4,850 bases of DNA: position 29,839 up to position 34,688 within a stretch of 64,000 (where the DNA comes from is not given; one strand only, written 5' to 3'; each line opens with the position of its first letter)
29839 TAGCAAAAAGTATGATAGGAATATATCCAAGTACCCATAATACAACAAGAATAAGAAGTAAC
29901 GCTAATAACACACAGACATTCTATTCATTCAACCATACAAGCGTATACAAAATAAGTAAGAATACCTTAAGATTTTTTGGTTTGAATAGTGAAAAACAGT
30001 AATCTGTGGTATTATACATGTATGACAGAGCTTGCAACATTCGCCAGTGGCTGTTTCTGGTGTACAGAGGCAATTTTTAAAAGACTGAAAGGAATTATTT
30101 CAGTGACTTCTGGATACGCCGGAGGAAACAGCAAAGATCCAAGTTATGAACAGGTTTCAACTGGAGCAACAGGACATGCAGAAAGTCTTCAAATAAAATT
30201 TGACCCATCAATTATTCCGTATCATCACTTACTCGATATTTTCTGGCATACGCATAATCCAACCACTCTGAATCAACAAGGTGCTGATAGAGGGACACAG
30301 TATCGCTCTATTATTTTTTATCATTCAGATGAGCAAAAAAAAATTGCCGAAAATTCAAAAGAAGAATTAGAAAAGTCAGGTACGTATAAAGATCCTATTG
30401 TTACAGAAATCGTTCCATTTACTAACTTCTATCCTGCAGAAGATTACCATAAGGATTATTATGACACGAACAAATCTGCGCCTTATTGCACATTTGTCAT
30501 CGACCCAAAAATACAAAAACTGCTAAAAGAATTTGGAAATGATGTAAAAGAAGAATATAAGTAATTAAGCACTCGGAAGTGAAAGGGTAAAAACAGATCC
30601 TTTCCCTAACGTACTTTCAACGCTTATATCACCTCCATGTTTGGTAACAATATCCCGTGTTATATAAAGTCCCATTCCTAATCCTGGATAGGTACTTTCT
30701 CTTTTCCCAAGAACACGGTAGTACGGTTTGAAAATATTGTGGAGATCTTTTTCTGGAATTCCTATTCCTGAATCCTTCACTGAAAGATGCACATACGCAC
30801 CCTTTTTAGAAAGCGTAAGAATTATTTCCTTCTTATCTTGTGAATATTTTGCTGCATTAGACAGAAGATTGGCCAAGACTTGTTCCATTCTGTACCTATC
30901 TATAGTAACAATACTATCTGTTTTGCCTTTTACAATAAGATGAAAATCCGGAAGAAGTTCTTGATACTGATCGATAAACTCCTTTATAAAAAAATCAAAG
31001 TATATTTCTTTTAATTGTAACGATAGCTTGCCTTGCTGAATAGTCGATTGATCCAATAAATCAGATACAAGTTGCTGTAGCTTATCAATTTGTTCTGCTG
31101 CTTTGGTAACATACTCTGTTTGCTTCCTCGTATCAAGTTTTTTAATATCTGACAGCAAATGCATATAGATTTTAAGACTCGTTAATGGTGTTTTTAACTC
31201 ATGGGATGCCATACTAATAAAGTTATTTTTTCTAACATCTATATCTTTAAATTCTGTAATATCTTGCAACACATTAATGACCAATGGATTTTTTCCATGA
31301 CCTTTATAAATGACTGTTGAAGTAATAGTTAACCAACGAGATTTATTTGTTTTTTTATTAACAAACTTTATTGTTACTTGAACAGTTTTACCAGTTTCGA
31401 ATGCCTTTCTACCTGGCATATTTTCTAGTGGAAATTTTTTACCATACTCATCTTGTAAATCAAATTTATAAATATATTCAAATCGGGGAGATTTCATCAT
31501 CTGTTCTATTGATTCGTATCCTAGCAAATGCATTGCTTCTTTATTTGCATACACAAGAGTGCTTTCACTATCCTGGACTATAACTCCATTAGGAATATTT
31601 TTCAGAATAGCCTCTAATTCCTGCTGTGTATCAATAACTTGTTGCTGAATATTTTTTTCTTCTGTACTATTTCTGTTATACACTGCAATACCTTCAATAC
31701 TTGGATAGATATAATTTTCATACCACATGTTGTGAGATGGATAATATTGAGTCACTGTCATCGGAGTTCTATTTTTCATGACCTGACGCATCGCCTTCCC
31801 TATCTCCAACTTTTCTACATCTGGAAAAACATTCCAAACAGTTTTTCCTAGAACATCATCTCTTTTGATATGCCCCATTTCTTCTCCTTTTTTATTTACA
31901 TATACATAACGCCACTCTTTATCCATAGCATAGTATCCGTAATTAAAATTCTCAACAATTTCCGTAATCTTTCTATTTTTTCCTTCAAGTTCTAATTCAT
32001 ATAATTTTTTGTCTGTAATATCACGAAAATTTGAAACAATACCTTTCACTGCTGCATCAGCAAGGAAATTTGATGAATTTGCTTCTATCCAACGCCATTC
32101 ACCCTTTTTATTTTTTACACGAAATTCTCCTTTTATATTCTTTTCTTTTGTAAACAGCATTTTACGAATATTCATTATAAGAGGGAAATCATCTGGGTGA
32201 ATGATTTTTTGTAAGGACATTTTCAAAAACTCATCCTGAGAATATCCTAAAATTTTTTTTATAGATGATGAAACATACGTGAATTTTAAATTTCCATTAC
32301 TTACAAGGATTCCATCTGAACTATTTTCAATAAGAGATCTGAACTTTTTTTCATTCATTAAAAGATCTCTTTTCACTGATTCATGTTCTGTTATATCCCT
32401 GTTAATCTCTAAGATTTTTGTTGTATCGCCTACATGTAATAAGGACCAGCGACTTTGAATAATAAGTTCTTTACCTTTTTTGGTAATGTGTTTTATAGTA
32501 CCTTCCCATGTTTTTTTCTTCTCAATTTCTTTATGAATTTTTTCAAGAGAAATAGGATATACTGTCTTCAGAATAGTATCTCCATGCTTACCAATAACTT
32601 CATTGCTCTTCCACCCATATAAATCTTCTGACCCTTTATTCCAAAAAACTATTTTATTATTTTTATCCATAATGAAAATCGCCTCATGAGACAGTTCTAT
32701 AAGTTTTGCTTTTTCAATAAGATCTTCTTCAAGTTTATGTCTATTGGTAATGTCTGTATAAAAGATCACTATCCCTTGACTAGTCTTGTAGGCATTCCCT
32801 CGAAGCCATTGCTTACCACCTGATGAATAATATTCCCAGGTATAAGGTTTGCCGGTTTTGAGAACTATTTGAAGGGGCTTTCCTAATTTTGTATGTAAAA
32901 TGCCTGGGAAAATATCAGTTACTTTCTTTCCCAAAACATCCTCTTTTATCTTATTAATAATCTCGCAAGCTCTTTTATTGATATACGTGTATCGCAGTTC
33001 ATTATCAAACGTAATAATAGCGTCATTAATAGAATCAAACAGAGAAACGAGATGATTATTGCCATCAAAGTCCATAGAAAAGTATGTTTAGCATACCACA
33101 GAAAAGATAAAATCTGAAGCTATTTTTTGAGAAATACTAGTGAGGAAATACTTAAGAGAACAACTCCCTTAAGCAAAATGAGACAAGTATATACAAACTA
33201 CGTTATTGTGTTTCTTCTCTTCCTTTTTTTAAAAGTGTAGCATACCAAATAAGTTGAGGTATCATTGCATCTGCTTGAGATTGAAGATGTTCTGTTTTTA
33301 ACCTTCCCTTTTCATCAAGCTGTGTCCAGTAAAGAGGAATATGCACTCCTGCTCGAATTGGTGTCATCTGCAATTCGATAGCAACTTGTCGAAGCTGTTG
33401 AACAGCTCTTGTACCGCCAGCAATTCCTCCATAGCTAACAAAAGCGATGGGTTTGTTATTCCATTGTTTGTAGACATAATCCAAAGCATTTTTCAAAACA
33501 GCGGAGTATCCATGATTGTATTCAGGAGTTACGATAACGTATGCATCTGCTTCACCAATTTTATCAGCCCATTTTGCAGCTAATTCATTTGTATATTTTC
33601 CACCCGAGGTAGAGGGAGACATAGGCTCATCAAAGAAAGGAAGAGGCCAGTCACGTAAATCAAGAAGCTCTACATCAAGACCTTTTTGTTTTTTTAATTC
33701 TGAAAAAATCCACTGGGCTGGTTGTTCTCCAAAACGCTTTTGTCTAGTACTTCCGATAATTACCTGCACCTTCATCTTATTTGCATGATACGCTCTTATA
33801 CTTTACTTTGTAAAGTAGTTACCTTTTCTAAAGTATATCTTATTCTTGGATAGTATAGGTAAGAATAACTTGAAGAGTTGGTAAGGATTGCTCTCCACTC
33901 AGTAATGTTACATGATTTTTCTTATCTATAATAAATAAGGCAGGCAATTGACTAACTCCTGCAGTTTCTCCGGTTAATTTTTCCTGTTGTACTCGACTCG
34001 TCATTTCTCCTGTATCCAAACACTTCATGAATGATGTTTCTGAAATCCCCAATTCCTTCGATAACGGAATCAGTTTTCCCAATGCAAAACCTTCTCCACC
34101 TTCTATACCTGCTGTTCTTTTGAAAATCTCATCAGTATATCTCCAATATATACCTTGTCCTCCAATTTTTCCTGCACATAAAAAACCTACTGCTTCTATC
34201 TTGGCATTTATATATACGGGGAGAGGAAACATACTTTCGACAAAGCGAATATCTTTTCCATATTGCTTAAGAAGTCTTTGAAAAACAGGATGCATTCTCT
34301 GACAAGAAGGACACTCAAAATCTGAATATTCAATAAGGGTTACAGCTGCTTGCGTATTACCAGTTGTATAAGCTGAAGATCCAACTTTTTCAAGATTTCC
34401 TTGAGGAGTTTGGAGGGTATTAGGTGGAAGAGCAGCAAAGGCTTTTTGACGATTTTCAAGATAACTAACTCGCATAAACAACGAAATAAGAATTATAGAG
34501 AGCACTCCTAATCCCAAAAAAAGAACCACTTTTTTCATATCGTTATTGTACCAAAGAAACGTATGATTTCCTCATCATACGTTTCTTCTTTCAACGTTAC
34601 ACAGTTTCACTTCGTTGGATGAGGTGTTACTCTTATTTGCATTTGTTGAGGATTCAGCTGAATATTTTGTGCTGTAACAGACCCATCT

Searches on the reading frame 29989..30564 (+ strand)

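Call 12: search_protein_families(library=pfam, proteins=[window:29989-30564:+], max_evalue=0.001)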
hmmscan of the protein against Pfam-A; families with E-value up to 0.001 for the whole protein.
window:29989-30564:+ (191 aa): 1 family
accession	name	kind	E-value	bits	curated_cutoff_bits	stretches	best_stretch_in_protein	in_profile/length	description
PF01625.27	PMSR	-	2.7e-67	226.2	23.7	1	16-167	2-152/153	Peptide methionine sulfoxide reductase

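Call 61: search_protein_families(library=ncbifam, proteins=[window:29989-30564:+], max_evalue=0.001)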
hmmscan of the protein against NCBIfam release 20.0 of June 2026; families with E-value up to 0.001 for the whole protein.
window:29989-30564:+ (191 aa): 5 families
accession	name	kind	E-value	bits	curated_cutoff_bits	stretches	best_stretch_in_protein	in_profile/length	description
NF004042.0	PRK05550.1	equivalog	7.6e-66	222.2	330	1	10-173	131-291/293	bifunctional methionine sulfoxide reductase B/A protein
TIGR00401.1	msrA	equivalog_domain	3.7e-61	206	108.1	1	14-163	1-150/153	peptide-methionine (S)-S-oxide reductase MsrA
NF010625.0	PRK14018.1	equivalog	2.1e-43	148.6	522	1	17-170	202-351/521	bifunctional peptide-methionine (S)-S-oxide reductase MsrA/peptide-methionine (R)-S-oxide reductase MsrB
NF004038.0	PRK05528.1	equivalog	1.6e-22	80.2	200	1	17-161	5-140/157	peptide-methionine (S)-S-oxide reductase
NF041383.1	Trx_VPGUxxT_two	exception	5.6e-05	22.9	275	1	12-91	144-206/287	VPGUxxT family thioredoxin-like (seleno)protein, type 2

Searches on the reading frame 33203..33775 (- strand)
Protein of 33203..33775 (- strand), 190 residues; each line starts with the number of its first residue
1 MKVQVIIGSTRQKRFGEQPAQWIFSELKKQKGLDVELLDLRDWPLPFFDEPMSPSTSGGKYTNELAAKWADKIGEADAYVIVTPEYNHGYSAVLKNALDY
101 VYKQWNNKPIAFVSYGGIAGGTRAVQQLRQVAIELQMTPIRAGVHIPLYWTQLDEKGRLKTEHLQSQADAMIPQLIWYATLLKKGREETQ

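Call 13: search_protein_families(library=pfam, proteins=[window:33203-33775:-], max_evalue=0.001)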
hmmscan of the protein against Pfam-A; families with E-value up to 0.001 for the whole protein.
window:33203-33775:- (190 aa): 2 families
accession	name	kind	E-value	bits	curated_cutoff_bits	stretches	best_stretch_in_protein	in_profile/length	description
PF03358.20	FMN_red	-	3.7e-44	150.4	24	1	1-147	1-148/152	NADPH-dependent FMN reductase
PF02525.22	Flavodoxin_2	-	3.7e-12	46.8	27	1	1-103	1-105/198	Flavodoxin-like fold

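Call 61: search_protein_families(library=ncbifam, proteins=[window:33203-33775:-], max_evalue=0.001)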
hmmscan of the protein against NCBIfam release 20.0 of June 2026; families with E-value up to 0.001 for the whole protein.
window:33203-33775:- (190 aa): 5 families
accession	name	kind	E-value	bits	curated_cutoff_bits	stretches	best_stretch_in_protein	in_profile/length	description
TIGR03567.1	FMN_reduc_SsuE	equivalog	2.7e-05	24.2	164.05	1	58-148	48-140/171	NADPH-dependent FMN reductase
TIGR04037.1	LLM_duo_CE1759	subfamily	5.7e-05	22.9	175.9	1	31-112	34-110/199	CE1759 family FMN reductase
TIGR03566.1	FMN_reduc_MsuE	equivalog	6e-05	22.9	212.5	1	5-117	4-111/174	FMN reductase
NF002370.0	PRK01355.1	subfamily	0.00011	21.7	143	1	5-101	6-103/199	FMN-dependent NADH-azoreductase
NF007280.0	PRK09739.1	equivalog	0.00039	20.1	162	1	1-103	4-107/199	NAD(P)H oxidoreductase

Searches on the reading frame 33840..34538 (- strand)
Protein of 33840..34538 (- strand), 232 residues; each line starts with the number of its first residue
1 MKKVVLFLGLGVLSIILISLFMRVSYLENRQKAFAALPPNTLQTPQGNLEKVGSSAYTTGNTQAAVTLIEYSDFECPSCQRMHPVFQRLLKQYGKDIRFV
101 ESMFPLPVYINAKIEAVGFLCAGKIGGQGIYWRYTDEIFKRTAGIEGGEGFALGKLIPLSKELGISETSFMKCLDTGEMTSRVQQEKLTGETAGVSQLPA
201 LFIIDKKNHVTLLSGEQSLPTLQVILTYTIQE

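Call 13: search_protein_families(library=pfam, proteins=[window:33840-34538:-], max_evalue=0.001)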
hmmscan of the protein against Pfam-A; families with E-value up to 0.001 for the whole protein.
window:33840-34538:- (232 aa): 4 families
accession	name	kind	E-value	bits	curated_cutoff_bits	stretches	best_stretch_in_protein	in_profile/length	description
PF13462.12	Thioredoxin_4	-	3.3e-13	50.6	23.2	1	58-208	7-150/165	Thioredoxin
PF01323.26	DSBA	-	8.3e-09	35.9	25.6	0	67-106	1-39/191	DSBA-like thioredoxin domain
PF00085.26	Thioredoxin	-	6.4e-05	23.4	23.5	0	64-101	18-55/103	Thioredoxin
PF13728.12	TraF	-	0.00079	19.7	23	0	71-100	136-165/224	F plasmid transfer operon protein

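Call 61: search_protein_families(library=ncbifam, proteins=[window:33840-34538:-], max_evalue=0.001)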
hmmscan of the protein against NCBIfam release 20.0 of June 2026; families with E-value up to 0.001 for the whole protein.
window:33840-34538:- (232 aa): 1 family
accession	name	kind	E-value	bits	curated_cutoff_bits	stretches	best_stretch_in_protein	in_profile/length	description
NF041057.1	Rcas_1661_fam_Se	equivalog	8.9e-14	51.6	190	1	54-225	79-243/247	Rcas_1661 family thioredoxin-like (seleno)lipoprotein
